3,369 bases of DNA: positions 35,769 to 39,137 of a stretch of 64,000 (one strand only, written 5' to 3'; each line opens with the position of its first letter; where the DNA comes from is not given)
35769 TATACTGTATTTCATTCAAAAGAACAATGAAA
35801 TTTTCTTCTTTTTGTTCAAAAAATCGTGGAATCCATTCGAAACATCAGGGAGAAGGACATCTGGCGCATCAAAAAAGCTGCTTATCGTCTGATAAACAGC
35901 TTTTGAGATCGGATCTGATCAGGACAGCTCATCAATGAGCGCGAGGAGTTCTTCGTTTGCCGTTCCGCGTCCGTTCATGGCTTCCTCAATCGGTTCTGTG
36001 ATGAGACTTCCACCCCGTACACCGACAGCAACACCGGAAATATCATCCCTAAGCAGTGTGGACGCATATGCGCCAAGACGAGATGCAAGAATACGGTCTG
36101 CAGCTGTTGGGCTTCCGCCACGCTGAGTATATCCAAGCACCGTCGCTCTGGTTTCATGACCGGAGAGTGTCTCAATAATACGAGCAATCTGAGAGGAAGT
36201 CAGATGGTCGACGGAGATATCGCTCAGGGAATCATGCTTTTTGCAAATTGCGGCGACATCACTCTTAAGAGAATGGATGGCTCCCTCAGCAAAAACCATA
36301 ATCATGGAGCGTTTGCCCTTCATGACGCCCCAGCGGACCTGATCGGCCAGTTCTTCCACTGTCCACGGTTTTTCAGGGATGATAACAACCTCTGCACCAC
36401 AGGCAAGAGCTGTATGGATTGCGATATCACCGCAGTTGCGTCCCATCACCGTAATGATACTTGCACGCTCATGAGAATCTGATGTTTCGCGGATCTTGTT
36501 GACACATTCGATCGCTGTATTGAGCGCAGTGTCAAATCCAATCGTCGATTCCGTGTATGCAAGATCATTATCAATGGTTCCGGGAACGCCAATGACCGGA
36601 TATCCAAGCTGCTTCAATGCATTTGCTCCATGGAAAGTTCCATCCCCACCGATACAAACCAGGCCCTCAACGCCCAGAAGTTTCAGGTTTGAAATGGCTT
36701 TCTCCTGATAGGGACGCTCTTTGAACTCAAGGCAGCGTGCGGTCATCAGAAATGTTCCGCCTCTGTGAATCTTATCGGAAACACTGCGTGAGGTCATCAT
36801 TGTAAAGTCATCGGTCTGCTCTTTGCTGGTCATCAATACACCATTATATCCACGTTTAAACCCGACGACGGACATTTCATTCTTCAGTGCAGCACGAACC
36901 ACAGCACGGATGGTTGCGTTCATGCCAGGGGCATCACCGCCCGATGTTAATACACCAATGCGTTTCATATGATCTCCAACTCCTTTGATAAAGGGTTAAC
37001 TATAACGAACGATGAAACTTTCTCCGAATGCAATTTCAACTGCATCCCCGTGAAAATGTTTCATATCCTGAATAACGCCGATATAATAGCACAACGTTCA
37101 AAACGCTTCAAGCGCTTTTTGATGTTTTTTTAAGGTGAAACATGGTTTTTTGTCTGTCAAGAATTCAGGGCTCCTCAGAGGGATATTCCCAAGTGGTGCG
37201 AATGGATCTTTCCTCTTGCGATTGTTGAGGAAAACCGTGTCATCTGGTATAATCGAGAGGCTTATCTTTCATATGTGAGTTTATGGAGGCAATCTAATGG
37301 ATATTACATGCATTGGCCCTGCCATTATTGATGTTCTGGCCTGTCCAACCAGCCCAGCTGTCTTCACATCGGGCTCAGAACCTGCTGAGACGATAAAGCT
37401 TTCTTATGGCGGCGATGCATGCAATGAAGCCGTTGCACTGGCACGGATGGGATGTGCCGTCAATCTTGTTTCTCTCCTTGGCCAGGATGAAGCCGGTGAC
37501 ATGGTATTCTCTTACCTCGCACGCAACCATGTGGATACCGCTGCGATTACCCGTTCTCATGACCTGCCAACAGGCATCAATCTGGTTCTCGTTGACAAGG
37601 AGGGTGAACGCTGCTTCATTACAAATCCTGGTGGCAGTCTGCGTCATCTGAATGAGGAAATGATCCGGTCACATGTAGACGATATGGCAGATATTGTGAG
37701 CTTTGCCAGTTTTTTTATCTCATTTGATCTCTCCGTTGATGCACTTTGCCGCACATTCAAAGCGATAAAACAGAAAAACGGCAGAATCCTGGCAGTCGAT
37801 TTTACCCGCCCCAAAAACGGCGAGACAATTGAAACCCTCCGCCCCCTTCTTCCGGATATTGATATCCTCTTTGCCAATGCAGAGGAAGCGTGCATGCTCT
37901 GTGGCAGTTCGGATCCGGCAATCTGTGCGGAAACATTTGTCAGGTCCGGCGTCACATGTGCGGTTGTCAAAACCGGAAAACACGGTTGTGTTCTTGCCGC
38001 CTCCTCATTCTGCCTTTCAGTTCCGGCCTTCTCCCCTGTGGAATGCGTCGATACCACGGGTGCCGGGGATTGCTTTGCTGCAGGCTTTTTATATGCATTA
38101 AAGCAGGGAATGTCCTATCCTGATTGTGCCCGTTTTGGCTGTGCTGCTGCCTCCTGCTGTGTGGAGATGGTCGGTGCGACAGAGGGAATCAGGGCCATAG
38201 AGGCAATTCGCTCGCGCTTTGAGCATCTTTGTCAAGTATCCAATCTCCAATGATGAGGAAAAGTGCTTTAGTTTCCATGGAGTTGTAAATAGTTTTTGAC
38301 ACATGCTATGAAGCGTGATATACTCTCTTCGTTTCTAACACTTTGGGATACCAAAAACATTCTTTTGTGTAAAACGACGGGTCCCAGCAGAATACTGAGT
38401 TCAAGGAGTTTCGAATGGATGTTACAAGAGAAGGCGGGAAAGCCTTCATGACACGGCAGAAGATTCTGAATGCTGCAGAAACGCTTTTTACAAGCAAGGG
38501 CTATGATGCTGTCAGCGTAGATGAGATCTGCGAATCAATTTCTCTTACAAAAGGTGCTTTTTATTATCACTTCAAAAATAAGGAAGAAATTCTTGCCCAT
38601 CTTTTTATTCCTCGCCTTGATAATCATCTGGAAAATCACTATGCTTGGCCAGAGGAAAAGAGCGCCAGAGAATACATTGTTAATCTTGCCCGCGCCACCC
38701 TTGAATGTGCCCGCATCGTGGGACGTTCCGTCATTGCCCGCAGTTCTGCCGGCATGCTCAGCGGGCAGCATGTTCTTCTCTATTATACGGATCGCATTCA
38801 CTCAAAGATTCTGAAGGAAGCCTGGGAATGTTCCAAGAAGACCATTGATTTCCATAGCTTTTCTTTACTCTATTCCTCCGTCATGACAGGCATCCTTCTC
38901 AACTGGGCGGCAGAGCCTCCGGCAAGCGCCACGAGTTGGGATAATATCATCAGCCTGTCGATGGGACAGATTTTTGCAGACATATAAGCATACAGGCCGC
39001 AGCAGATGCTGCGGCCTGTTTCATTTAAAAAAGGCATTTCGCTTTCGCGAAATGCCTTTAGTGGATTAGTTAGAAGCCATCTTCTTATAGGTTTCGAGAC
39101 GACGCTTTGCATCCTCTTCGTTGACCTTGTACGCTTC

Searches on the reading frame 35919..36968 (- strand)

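Call 46: search_protein_families(library=pfam, proteins=[window:35919-36968:-])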
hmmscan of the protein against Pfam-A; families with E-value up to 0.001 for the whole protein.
window:35919-36968:- (349 aa): 2 families
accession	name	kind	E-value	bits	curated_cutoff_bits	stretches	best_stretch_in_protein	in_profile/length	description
PF00365.25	PFK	-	1.7e-100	336.4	30.9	1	3-305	1-276/277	Phosphofructokinase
PF01513.26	NAD_kinase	-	7.1e-05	23.6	25.5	0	83-129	56-103/130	ATP-NAD kinase N-terminal domain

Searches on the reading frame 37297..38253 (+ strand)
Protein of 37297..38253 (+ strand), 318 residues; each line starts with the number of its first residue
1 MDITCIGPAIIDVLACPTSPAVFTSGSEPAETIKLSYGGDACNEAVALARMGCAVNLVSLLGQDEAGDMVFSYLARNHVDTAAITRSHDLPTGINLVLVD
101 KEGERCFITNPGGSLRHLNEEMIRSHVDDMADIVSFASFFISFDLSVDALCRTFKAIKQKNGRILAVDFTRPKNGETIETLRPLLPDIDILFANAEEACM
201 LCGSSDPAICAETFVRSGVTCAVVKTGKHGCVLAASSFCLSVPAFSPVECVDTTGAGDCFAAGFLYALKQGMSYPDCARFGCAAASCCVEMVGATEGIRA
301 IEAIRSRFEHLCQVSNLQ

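Call 46: search_protein_families(library=pfam, proteins=[window:37297-38253:+])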
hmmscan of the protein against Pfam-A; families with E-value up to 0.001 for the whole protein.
window:37297-38253:+ (318 aa): 1 family
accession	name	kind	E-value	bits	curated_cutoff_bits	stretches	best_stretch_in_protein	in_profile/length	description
PF00294.29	PfkB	-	3.9e-60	204.2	25.8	1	2-297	3-298/302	pfkB family carbohydrate kinase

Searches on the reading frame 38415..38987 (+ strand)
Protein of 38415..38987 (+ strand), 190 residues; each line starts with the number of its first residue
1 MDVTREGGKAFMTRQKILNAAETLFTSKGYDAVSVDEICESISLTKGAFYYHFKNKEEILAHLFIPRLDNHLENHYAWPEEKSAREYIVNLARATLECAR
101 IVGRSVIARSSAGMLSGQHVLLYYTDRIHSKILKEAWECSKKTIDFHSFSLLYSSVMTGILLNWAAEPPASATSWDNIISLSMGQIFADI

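Call 46: search_protein_families(library=pfam, proteins=[window:38415-38987:+])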
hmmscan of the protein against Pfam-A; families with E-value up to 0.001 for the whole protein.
window:38415-38987:+ (190 aa): 1 family
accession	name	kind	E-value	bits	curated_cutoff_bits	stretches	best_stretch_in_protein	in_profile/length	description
PF00440.29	TetR_N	-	1.4e-16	60.4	24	1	17-62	1-46/47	Bacterial regulatory proteins, tetR family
